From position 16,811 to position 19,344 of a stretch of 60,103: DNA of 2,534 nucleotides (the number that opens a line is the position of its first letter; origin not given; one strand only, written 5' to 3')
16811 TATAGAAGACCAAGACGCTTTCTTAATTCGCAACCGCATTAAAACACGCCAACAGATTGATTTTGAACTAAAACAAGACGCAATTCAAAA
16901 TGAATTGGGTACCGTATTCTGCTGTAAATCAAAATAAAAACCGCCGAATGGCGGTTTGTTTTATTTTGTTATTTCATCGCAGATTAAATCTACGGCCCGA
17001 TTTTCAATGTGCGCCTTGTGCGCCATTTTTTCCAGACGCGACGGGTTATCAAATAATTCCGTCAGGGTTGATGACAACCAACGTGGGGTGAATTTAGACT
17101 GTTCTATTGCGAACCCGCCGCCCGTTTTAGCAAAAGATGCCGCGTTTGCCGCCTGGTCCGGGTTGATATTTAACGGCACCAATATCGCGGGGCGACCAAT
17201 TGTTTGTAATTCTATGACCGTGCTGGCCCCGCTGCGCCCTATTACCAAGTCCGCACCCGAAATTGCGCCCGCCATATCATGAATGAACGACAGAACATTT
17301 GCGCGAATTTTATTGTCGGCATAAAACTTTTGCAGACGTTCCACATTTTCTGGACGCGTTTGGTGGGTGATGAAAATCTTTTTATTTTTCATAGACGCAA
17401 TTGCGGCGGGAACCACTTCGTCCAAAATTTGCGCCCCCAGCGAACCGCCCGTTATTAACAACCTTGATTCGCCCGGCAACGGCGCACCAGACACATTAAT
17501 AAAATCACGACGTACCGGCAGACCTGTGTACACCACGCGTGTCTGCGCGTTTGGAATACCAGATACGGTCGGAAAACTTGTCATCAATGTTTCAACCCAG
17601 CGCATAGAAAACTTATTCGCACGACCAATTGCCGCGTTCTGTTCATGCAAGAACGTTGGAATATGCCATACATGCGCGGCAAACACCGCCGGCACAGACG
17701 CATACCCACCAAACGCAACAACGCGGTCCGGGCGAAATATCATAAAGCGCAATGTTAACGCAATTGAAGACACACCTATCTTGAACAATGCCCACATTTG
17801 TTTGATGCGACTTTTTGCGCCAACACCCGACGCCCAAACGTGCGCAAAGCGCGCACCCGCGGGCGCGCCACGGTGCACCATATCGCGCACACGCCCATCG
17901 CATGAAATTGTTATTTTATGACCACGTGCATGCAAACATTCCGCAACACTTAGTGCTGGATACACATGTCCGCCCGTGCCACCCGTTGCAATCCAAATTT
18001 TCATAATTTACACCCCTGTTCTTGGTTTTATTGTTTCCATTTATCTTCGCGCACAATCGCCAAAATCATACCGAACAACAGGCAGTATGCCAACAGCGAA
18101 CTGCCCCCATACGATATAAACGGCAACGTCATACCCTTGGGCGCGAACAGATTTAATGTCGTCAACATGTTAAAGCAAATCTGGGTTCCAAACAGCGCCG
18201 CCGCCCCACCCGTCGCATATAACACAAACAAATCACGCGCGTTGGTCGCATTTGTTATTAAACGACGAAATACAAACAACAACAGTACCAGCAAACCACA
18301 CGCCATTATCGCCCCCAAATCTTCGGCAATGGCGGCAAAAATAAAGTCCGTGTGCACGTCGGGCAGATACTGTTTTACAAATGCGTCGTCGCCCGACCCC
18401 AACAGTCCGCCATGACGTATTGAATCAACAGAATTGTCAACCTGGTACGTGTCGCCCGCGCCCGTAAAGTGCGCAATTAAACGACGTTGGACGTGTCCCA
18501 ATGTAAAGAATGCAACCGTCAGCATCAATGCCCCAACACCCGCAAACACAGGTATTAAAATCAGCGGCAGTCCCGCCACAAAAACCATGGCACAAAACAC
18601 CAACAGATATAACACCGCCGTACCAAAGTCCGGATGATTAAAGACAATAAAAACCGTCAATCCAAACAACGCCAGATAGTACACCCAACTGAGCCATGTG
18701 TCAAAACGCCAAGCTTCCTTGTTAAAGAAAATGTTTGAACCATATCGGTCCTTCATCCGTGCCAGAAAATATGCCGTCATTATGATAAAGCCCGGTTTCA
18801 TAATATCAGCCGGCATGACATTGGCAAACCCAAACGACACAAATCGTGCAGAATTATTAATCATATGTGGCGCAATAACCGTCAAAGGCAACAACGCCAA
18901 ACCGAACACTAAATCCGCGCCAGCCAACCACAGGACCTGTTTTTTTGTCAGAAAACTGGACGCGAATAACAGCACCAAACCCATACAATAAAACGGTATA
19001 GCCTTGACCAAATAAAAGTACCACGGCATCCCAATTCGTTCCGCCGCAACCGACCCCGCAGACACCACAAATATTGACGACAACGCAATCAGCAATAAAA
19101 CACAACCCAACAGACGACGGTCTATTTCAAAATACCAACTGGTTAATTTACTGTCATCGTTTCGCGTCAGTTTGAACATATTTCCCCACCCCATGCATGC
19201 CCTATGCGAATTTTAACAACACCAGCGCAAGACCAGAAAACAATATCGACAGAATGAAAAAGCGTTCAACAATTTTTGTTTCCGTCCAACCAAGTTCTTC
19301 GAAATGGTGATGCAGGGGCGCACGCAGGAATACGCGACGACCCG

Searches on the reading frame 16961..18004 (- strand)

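Call 54: search_protein_families(library=ncbifam, proteins=[window:16961-18004:-], max_evalue=1e-20)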
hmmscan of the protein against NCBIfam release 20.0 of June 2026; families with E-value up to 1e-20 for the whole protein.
window:16961-18004:- (347 aa): 2 families
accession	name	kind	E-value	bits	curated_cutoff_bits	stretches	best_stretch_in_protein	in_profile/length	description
TIGR01133.1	murG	equivalog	1.7e-71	241.1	250.25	1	1-332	6-338/353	undecaprenyldiphospho-muramoylpentapeptide beta-N-acetylglucosaminyltransferase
NF009102.0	PRK12446.1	equivalog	4.1e-26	91.7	339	1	2-345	3-349/352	undecaprenyldiphospho-muramoylpentapeptide beta-N-acetylglucosaminyltransferase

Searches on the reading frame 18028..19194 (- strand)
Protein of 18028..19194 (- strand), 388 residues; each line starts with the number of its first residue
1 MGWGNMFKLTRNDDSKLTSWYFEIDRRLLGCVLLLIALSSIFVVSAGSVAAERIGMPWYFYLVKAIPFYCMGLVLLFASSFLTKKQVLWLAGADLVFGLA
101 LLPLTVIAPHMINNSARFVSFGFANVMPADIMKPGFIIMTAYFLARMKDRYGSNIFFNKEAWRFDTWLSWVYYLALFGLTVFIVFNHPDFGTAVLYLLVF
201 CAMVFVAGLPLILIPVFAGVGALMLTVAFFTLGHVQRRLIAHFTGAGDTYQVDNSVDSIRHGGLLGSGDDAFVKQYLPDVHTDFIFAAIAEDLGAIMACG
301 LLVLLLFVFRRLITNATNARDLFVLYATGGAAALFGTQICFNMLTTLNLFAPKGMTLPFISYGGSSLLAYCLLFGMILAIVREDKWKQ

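Call 54: search_protein_families(library=ncbifam, proteins=[window:18028-19194:-], max_evalue=1e-20)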
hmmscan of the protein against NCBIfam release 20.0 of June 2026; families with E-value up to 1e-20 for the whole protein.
window:18028-19194:- (388 aa): 5 families
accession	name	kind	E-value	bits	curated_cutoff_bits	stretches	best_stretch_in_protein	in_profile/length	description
TIGR02614.1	ftsW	equivalog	9.4e-64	215.7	337.5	1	25-383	1-356/357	putative lipid II flippase FtsW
TIGR02210.1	rodA_shape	equivalog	4e-48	164.3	336.7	1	27-382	3-354/357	rod shape-determining protein RodA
TIGR02615.1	spoVE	exception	1e-35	123.9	448.8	1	28-382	4-354/354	stage V sporulation protein E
NF008042.0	PRK10774.1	equivalog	1.3e-25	90.3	493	1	22-383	33-391/405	cell division protein FtsW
NF008060.0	PRK10794.1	equivalog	1.7e-21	76.6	590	1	13-382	4-361/370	peptidoglycan glycosyltransferase MrdB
